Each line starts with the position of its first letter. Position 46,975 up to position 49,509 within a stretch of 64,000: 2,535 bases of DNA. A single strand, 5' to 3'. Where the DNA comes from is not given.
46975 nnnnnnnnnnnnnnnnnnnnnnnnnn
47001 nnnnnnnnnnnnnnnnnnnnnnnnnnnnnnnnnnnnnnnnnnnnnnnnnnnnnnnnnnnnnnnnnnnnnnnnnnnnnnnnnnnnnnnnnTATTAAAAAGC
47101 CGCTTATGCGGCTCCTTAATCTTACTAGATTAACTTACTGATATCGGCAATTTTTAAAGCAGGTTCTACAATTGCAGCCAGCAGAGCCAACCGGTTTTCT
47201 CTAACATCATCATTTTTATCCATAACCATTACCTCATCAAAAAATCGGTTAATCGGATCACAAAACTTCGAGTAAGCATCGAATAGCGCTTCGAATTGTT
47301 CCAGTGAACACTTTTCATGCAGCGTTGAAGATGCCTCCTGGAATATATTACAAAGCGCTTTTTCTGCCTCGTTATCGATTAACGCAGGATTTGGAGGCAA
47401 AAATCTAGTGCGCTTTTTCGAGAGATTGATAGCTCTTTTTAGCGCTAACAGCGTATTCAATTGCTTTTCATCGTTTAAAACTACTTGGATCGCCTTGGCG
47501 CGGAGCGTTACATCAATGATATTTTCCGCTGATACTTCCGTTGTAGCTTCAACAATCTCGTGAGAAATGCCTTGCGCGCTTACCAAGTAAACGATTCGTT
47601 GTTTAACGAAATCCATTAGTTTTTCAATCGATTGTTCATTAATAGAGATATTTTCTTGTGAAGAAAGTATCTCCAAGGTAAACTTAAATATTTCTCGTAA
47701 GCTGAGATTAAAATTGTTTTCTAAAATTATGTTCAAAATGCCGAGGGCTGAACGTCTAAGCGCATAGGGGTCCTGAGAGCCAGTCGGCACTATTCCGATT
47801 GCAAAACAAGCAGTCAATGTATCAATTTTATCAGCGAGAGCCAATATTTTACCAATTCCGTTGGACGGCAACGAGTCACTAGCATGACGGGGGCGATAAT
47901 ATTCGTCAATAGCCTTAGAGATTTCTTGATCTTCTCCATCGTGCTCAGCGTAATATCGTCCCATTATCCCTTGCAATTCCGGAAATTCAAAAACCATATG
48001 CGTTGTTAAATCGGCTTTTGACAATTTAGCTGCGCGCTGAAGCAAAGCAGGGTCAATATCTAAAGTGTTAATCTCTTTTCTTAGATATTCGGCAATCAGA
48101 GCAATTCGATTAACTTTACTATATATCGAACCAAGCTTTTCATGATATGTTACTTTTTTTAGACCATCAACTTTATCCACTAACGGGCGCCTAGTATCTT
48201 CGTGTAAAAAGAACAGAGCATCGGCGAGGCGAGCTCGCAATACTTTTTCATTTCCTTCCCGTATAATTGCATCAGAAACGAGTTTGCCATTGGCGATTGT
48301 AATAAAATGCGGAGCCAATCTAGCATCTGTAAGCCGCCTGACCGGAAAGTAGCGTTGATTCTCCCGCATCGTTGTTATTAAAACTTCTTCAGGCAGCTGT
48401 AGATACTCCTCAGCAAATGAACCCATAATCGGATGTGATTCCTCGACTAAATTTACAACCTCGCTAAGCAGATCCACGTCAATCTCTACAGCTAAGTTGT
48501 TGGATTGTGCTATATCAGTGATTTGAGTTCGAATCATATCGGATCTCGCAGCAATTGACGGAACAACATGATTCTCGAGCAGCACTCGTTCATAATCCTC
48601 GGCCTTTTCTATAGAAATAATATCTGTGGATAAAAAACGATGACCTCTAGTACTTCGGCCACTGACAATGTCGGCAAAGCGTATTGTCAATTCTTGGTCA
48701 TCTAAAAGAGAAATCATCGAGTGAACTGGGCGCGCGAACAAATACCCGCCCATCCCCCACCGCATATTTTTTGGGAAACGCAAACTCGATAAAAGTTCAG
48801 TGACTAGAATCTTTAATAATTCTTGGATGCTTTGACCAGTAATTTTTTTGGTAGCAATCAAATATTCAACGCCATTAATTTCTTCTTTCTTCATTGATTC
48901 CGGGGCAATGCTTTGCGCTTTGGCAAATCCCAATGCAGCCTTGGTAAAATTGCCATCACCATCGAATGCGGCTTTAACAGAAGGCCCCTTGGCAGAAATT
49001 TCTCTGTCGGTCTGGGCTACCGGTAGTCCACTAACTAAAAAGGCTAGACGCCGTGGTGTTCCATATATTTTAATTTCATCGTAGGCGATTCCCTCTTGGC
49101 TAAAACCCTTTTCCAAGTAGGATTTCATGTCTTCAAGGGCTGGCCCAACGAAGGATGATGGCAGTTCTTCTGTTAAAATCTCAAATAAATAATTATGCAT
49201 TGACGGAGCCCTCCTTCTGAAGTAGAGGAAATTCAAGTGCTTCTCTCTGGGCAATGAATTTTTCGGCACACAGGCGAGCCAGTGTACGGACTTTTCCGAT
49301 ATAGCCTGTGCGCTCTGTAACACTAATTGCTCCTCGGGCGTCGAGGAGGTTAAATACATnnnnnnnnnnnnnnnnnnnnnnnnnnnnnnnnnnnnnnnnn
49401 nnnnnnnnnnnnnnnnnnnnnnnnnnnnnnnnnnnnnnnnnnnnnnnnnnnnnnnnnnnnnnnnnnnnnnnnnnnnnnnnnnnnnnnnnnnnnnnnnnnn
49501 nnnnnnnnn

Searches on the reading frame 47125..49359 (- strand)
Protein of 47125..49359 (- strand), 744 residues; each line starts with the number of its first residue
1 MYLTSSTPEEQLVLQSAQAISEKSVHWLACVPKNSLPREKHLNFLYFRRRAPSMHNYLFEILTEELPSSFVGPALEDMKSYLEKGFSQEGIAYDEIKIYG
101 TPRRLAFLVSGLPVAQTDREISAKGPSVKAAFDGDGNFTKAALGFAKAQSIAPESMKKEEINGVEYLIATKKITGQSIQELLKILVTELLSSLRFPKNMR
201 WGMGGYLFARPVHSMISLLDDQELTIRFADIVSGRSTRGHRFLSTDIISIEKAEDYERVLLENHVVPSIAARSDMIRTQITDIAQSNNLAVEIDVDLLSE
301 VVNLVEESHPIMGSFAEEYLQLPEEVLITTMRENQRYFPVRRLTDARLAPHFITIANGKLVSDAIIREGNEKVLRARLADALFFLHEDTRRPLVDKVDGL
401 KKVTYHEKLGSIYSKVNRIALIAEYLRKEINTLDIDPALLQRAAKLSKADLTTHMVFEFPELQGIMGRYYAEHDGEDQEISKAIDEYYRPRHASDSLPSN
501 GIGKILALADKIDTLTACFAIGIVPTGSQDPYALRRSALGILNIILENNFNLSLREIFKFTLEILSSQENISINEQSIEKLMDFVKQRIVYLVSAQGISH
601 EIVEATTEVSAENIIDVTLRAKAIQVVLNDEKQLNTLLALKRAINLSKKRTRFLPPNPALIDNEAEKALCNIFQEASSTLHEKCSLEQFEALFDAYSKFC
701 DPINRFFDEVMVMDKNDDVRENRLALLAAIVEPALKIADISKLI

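Call 58: search_protein_families(library=pfam, proteins=[window:47125-49359:-], max_evalue=0.00001)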
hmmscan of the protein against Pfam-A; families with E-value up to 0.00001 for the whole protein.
window:47125-49359:- (744 aa): 2 families
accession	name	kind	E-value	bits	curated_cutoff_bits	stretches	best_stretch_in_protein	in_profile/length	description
PF02092.22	tRNA_synt_2f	-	3.3e-199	663.7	29.2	1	57-606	1-534/536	Glycyl-tRNA synthetase beta subunit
PF05746.21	DALR_1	-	4.6e-08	33.6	22.3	1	639-736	4-107/117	DALR anticodon binding domain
